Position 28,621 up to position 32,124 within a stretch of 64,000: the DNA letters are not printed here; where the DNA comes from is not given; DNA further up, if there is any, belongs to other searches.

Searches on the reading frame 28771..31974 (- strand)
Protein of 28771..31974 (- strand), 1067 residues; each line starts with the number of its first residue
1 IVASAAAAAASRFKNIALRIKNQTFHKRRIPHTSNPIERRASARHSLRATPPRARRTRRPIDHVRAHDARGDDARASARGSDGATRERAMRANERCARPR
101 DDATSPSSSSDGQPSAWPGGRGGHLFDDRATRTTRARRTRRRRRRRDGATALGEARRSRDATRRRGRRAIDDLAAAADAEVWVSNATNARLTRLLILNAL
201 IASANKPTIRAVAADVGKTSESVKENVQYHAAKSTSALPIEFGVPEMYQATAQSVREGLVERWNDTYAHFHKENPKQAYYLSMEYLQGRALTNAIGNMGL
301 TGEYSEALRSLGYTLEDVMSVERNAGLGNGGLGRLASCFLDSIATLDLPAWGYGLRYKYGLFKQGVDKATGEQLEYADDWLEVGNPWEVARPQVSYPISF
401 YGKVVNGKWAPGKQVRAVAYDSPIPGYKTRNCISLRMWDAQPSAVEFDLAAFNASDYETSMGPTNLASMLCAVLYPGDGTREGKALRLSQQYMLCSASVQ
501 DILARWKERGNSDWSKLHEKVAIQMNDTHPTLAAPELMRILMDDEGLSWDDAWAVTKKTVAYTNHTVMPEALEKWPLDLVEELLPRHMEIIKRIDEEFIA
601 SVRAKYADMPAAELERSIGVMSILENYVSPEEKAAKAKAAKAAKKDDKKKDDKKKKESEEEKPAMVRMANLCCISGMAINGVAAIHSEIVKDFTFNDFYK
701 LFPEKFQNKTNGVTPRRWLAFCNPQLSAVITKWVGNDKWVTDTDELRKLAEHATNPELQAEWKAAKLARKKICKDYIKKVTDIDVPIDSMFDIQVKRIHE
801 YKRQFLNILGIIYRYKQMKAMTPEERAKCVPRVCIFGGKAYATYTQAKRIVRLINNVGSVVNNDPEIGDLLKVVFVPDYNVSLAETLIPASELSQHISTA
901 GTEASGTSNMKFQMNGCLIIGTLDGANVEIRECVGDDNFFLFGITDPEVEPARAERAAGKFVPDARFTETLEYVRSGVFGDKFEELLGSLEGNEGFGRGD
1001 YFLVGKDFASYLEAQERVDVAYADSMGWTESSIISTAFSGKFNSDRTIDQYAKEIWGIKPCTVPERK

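Call 65: search_protein_families(library=pfam, proteins=[window:28771-31974:-], max_evalue=0.00001)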
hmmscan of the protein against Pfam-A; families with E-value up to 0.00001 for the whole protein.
window:28771-31974:- (1067 aa): 1 family
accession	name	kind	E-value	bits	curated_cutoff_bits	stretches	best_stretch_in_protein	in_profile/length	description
PF00343.26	Phosphorylase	-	5.7e-285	947.6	27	2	648-1058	306-713/713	Carbohydrate phosphorylase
